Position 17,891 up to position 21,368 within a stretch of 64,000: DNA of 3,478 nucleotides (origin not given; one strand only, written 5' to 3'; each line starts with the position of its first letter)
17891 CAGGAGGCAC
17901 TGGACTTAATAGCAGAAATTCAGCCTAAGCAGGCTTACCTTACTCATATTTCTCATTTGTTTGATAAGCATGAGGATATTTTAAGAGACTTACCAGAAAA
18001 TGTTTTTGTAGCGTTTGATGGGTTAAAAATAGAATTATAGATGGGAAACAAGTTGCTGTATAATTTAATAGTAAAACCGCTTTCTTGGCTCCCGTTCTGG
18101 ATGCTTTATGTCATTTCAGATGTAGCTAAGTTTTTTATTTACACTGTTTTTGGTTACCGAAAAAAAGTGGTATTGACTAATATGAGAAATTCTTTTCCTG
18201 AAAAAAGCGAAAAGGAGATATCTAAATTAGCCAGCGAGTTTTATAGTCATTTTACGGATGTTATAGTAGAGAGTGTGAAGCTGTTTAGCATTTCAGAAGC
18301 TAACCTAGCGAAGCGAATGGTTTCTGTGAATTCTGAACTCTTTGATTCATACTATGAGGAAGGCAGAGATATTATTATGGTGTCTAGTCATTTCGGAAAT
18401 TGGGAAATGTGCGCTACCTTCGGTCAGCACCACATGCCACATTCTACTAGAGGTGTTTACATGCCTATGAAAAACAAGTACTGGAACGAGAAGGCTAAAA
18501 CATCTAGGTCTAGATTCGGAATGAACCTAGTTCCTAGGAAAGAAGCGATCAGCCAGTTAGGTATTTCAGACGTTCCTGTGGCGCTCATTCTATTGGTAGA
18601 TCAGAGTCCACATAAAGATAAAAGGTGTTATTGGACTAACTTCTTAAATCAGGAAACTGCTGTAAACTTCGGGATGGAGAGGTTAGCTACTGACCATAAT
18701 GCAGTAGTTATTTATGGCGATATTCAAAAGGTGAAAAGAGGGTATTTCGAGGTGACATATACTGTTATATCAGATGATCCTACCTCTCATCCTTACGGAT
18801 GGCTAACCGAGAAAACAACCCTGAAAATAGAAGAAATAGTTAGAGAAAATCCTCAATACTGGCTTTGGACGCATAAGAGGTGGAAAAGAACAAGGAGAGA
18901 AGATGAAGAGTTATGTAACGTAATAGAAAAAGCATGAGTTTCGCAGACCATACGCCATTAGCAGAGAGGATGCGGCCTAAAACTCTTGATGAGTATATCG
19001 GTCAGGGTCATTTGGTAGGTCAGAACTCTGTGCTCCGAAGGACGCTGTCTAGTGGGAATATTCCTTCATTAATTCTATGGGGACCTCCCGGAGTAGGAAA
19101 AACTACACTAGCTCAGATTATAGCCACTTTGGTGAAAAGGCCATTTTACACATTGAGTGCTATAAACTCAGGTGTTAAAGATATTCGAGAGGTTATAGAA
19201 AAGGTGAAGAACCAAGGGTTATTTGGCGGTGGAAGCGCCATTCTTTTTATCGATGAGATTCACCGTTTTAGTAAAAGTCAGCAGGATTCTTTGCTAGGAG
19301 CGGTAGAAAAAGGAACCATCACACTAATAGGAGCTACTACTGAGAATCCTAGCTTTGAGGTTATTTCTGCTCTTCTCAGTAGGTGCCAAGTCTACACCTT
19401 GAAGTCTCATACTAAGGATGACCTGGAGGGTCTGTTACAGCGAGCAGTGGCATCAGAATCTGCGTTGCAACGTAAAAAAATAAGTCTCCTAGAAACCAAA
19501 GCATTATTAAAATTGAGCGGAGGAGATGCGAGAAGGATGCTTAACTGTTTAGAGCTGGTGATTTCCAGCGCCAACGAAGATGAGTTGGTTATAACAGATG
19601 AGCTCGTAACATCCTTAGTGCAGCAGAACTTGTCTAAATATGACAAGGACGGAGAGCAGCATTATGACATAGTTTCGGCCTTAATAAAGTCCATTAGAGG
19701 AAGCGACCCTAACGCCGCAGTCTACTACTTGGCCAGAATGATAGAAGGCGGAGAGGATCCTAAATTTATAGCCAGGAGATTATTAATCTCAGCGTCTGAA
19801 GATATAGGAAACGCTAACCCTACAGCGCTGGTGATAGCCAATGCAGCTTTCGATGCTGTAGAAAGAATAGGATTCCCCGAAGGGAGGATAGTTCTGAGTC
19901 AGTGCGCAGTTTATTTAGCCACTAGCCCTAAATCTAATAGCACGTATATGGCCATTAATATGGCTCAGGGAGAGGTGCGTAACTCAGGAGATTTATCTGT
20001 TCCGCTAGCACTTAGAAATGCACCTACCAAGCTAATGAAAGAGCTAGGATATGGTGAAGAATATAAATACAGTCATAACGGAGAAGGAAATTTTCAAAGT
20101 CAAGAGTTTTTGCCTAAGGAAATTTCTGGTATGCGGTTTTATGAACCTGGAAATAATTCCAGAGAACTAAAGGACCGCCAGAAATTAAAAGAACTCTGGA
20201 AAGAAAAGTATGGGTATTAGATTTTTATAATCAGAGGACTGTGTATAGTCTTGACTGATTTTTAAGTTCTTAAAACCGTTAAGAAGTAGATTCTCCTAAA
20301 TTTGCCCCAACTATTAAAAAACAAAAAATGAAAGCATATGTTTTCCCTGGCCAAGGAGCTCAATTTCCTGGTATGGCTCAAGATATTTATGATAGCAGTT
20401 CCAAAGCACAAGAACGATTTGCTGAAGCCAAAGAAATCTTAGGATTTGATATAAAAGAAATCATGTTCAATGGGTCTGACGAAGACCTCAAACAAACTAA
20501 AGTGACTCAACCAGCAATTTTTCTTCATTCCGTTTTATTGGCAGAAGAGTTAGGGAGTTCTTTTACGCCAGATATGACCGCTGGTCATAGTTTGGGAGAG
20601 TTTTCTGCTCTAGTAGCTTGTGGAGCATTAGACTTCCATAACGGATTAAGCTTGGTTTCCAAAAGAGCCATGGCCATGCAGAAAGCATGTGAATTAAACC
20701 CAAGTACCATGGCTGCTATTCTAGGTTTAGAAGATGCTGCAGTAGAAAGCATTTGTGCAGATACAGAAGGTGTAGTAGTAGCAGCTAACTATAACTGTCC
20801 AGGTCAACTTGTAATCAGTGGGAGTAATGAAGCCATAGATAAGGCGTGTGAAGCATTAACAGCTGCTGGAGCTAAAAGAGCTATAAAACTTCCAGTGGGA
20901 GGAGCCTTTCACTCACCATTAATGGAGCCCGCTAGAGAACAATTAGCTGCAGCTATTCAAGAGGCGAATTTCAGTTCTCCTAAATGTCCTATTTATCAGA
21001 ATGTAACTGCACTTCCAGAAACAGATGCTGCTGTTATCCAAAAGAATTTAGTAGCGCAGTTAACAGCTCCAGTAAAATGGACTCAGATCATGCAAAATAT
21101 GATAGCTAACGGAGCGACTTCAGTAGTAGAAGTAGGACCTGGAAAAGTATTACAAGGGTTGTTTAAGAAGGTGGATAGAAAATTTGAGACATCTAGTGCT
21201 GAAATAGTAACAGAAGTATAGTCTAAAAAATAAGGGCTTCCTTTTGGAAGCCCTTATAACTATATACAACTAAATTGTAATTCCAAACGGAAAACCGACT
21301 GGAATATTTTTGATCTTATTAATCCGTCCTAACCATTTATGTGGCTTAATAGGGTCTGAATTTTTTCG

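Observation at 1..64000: At least 16 genes need more than one reading frame, which points to consensus error, chimerism or genome decay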

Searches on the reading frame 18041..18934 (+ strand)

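Call 7: search_protein_families(library=pfam, proteins=[window:18041-18934:+], max_evalue=0.01)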
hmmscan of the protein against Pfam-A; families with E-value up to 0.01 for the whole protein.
window:18041-18934:+ (298 aa): 1 family
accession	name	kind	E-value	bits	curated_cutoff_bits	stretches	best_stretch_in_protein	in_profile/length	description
PF03279.18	Lip_A_acyltrans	-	7.2e-31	107.9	22.3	1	6-283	18-295/295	Bacterial lipid A biosynthesis acyltransferase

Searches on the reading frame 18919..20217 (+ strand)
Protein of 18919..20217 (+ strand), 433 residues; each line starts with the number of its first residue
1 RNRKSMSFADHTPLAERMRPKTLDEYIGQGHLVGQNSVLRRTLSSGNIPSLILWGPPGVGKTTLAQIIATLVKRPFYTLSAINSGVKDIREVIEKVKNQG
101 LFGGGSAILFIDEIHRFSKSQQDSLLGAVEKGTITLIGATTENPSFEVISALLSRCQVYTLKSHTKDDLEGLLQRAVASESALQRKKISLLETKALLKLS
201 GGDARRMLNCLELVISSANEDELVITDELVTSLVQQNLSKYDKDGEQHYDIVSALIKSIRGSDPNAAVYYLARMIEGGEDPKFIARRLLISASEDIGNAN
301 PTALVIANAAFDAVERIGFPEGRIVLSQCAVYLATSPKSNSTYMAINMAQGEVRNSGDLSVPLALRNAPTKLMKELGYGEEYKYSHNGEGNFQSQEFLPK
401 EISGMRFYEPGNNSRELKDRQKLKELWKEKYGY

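Call 7: search_protein_families(library=pfam, proteins=[window:18919-20217:+], max_evalue=0.01)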
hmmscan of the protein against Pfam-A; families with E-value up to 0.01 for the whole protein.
window:18919-20217:+ (433 aa): 22 families
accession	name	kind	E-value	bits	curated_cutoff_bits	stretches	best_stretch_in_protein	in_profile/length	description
PF12002.13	MgsA_C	-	1.2e-69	233.9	27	1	261-427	1-167/167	MgsA AAA+ ATPase C terminal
PF16193.11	AAA_assoc_2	-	4.2e-24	85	34.3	1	193-260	12-81/81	AAA C-terminal domain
PF00004.35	AAA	-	2.7e-19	70.4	21.2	1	51-158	1-125/131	ATPase family associated with various cellular activities (AAA)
PF05496.18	RuvB_N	-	3.5e-15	56.5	27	1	18-137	1-116/159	Holliday junction DNA helicase RuvB P-loop domain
PF07728.20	AAA_5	-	8.4e-09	36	22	1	51-142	2-103/139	AAA domain (dynein-related subfamily)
PF00158.32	Sigma54_activat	-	1e-07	32.2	20.2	1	53-168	27-157/168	Sigma-54 interaction domain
PF01078.27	Mg_chelatase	-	2e-06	27.8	20.3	0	50-73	24-47/207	Magnesium chelatase, subunit ChlI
PF20720.3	nSTAND3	-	8.6e-06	26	27.2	1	51-108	20-68/155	Novel STAND NTPase 3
PF13191.12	AAA_16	-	1.1e-05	26.4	32.6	1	42-78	18-55/167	AAA ATPase domain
PF13173.12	AAA_14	-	1.5e-05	25.5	27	1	50-159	4-118/129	AAA domain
PF14532.12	Sigma54_activ_2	-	4.8e-05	24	25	1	47-132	21-96/138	Sigma-54 interaction domain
PF13401.12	AAA_22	-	9.4e-05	23.2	27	1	50-123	7-84/130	AAA domain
PF07726.17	AAA_3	-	0.00013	22.3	27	1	52-146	3-104/131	ATPase family associated with various cellular activities (AAA)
PF00005.33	ABC_tran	-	0.00015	22.8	25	1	51-228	14-134/137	ABC transporter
PF00493.29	MCM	-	0.00016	21.3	23.3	1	50-139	59-155/224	MCM P-loop domain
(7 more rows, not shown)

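Call 30: find_encoding_contigs(protein=window:18934-20217:+, flank=3000, max_places=10)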
Protein window:18934-20217:+ (428 aa): 1 contig read that carries it; 1 place shown.
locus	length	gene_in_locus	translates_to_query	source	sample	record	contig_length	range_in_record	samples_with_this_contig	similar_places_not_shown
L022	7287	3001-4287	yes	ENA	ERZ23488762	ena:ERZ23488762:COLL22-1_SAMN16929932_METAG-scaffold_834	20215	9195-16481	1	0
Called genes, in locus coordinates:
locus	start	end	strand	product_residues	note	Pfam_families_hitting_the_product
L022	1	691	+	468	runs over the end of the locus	PF00753:Lactamase_B, PF00581:Rhodanese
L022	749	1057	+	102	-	PF00581:Rhodanese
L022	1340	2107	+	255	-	PF00753:Lactamase_B, PF23023:Anti-Pycsar_Apyc1, PF13483:Lactamase_B_3 (weak), PF12706:Lactamase_B_2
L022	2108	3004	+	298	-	PF03279:Lip_A_acyltrans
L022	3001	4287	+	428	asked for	PF05496:RuvB_N, PF00158:Sigma54_activat (faint), PF20720:nSTAND3 (weak), PF00004:AAA, PF07728:AAA_5, PF13173:AAA_14 (weak), PF16193:AAA_assoc_2, PF12002:MgsA_C, +2 more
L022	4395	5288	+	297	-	PF00698:Acyl_transf_1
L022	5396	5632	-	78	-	-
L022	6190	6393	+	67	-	-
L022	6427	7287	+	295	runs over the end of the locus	PF02737:3HCDH_N, PF03446:NAD_binding_2 (weak), PF00725:3HCDH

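Call 31: find_encoding_contigs(protein=window:18934-20217:+, flank=10000, max_places=10)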
Protein window:18934-20217:+ (428 aa): 1 contig read that carries it; 1 place shown.
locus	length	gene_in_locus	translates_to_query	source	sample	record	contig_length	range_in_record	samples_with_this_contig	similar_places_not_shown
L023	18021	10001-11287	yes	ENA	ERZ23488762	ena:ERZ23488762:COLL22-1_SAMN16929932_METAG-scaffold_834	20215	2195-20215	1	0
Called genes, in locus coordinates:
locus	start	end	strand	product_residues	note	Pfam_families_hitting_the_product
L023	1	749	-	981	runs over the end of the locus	?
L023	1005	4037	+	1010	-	PF00932:LTD (weak), PF08757:CotH, PF18962:Por_Secre_tail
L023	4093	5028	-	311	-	PF01882:DUF58, PF13519:VWA_2 (faint)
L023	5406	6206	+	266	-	PF01925:TauE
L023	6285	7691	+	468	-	PF00753:Lactamase_B, PF00581:Rhodanese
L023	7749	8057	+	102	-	PF00581:Rhodanese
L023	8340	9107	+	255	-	PF00753:Lactamase_B, PF23023:Anti-Pycsar_Apyc1, PF13483:Lactamase_B_3 (weak), PF12706:Lactamase_B_2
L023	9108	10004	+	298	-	PF03279:Lip_A_acyltrans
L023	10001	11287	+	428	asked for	PF05496:RuvB_N, PF00158:Sigma54_activat (faint), PF20720:nSTAND3 (weak), PF00004:AAA, PF07728:AAA_5, PF13173:AAA_14 (weak), PF16193:AAA_assoc_2, PF12002:MgsA_C, +2 more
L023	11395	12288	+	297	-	PF00698:Acyl_transf_1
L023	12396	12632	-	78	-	-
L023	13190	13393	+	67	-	-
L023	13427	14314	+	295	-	PF02737:3HCDH_N, PF03446:NAD_binding_2 (weak), PF00725:3HCDH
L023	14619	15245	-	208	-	PF04326:SLFN_AlbA_2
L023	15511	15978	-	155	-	PF14088:DUF4268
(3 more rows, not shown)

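Call 41: find_related_loci(query=window:18934-20217:+, collection=genome_contigs, flank=1000)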
Query window:18934-20217:+ (428 aa) in genome_contigs; peptide patterns used: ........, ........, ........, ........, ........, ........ (x = any residue, [..] = any of these).
343 stretches matched a pattern; 101 encode a relative of the query (tblastn E <= 1e-3); the best 80 are kept; 80 distinct loci.
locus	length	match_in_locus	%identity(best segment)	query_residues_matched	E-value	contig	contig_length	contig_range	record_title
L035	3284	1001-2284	96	1-428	0e+0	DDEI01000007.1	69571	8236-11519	MAG TPA_asm: Flavobacteriales bacterium UBA1958 UBA1958_contig_2755, whole genome shotgun sequence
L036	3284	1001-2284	96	1-428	0e+0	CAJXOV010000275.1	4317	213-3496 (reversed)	MAG TPA_asm: uncultured Flavobacteriales bacterium isolate SRR3933389_bin.3_MetaBAT_v2.12.1_MAG genome assembly, contig:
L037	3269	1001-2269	91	6-428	0e+0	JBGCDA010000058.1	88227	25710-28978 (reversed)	MAG: Flavobacteriales bacterium isolate SGMAG-90 contig58, whole genome shotgun sequence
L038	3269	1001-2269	91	6-428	0e+0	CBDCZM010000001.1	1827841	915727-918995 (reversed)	MAG: Flavobacteriales bacterium isolate 1536215c-0b24-46d4-9d71-71e357b63602 genome assembly, contig: contig_1, whole ge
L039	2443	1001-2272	85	5-428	0e+0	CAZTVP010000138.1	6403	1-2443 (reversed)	MAG TPA_asm: uncultured Comamonadaceae bacterium isolate SRP342821_co1_242 genome assembly, contig: NODE_11361_length_64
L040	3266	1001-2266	70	5-426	0e+0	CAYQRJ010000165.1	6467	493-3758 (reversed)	MAG TPA_asm: uncultured Crocinitomix sp. isolate SRP163575_co1_361 genome assembly, contig: NODE_26109_length_6467_cov_6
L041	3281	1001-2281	69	1-428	0e+0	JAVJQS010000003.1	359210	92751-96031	MAG: Vicingaceae bacterium isolate D1-CHI-04 k141_7650, whole genome shotgun sequence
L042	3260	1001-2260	70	8-428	0e+0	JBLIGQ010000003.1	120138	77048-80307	MAG: Flavobacteriales bacterium isolate 3300049783_141 Ga0491198_0000085, whole genome shotgun sequence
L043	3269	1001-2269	69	6-428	0e+0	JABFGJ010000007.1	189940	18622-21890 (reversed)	MAG: Bacteroidetes bacterium isolate BCD18 c_000000000007, whole genome shotgun sequence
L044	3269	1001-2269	70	5-428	0e+0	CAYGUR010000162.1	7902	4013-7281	MAG TPA_asm: uncultured Comamonadaceae bacterium isolate ERP117304_co3_12 genome assembly, contig: NODE_13117_length_790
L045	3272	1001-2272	70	7-428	0e+0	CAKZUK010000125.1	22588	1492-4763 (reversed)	MAG: uncultured Saprospiraceae bacterium isolate R3_Bin_Bin_201_sub_1 genome assembly, contig: c_000000355451, whole gen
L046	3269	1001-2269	69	7-428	0e+0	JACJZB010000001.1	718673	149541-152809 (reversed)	MAG: Flavobacteriales bacterium isolate HK-STAS-BACT-53 HK-STAS-BACT-53_1, whole genome shotgun sequence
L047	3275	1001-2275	69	3-426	0e+0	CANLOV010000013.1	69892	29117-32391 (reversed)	uncultured Cellulophaga sp. isolate 751.fasta genome assembly, contig: NODE_13, whole genome shotgun sequence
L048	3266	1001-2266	67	7-428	0e+0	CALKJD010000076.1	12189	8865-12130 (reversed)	MAG: uncultured Saprospiraceae bacterium isolate H3_Bin_Bin_12_sub_1 genome assembly, contig: c_000000057786, whole geno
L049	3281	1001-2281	66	3-428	0e+0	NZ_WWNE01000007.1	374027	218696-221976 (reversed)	Acidiluteibacter ferrifornacis strain S-15 scaffold7, whole genome shotgun sequence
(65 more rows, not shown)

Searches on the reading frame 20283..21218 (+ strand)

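Call 7: search_protein_families(library=pfam, proteins=[window:20283-21218:+], max_evalue=0.01)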
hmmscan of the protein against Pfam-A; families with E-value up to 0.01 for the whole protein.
window:20283-21218:+ (312 aa): 1 family
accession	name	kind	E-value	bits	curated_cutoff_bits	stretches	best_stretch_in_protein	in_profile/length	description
PF00698.26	Acyl_transf_1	-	3.7e-41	142.1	32.7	1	19-309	2-291/319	Acyl transferase domain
